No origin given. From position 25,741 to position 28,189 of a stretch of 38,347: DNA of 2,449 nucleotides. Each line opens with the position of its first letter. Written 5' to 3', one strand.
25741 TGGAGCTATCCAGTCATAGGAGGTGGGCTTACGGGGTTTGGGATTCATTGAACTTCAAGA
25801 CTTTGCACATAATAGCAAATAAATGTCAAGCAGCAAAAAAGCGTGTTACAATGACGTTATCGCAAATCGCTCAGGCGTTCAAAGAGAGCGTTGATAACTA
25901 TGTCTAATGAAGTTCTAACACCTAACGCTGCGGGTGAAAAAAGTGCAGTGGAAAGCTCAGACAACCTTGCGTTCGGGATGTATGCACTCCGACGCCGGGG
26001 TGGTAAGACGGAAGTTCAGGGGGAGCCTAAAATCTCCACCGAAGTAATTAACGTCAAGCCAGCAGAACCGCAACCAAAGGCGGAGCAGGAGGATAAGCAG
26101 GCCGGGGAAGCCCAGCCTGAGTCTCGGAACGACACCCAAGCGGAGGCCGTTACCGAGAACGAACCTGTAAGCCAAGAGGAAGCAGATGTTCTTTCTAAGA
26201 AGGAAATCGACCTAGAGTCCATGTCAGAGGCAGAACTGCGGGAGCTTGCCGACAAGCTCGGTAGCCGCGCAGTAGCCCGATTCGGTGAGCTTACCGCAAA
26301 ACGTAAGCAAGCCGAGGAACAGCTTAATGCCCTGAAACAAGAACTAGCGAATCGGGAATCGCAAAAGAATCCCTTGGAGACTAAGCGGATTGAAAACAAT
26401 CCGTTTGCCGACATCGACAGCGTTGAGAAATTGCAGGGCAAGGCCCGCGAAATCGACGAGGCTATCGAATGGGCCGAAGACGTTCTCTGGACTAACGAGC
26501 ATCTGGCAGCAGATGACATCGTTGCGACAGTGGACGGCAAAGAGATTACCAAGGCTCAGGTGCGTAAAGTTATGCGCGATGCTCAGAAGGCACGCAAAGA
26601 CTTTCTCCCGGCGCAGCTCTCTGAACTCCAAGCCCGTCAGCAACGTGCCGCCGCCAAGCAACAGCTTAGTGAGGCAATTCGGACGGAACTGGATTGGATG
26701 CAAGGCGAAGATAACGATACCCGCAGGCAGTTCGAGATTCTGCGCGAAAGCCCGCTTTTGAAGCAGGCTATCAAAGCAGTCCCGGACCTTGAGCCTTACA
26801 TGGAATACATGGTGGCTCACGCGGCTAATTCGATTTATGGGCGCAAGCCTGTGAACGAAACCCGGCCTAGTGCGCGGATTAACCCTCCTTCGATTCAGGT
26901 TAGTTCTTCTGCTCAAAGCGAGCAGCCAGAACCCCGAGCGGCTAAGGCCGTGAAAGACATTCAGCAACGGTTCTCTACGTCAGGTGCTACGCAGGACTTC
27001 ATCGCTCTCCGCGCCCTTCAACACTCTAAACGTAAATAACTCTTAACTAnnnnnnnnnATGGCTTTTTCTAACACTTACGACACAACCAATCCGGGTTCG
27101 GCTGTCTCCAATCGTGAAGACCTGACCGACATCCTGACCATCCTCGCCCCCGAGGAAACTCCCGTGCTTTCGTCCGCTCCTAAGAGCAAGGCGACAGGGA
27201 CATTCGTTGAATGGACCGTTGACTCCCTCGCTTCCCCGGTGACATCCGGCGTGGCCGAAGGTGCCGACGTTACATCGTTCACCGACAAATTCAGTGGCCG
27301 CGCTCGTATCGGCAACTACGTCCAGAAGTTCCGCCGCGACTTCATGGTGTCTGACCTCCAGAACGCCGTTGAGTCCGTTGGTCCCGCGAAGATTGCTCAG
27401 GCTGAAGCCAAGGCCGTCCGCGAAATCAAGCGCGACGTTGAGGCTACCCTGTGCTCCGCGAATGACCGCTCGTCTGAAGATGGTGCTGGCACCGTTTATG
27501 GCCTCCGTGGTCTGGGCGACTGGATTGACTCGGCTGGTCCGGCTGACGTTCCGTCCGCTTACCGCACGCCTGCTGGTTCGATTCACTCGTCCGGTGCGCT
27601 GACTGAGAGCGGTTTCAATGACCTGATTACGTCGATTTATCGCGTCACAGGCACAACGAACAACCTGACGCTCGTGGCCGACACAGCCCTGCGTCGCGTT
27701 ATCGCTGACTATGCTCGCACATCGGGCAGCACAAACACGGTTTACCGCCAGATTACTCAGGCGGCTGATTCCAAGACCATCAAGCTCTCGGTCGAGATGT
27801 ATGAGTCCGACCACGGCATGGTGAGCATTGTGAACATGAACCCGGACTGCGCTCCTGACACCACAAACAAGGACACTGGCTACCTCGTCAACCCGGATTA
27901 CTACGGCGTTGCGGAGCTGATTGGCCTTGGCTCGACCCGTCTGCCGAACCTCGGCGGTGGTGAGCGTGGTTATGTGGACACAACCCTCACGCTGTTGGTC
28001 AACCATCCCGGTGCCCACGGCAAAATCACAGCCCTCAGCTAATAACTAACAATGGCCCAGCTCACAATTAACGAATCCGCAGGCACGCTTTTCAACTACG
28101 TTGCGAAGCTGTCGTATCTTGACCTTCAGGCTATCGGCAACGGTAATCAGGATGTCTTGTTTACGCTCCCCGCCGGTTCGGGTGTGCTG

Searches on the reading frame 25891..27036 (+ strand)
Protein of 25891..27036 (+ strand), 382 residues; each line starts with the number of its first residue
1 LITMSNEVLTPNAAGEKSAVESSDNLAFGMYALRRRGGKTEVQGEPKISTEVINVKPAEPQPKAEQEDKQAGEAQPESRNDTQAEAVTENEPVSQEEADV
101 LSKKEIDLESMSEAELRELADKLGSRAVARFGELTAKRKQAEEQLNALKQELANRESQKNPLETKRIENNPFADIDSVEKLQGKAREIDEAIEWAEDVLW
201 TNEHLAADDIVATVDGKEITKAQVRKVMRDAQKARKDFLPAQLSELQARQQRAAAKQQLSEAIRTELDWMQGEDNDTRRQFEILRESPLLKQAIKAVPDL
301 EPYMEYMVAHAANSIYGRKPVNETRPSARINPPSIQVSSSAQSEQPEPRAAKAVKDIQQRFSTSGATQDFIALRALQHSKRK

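Call 89: search_protein_families(library=pfam, proteins=[window:25891-27036:+], max_evalue=0.01)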
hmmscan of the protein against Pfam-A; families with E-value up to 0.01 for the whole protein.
window:25891-27036:+ (382 aa): 1 family
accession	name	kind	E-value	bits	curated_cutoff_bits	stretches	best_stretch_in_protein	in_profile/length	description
PF13624.11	SurA_N_3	-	0.0097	16.2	27.2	1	209-266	40-95/162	SurA-like N-terminal domain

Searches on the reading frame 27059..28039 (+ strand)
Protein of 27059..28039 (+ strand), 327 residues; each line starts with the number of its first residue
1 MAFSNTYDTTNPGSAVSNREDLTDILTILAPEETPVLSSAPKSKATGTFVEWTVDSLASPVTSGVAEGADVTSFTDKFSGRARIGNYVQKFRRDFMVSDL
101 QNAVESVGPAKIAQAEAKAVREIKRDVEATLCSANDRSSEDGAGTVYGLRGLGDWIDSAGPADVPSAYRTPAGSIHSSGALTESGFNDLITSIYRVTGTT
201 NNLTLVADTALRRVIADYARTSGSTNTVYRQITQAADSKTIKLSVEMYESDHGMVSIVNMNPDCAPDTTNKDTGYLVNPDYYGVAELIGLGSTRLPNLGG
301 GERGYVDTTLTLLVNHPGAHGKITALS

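Call 89: search_protein_families(library=pfam, proteins=[window:27059-28039:+], max_evalue=0.01)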
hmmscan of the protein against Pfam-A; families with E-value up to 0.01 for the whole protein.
window:27059-28039:+ (327 aa): 1 family
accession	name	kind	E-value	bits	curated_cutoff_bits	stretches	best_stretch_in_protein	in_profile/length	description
PF17236.8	SU10_MCP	-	3.6e-48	165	24.1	1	15-326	11-291/292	SU10 major capsid protein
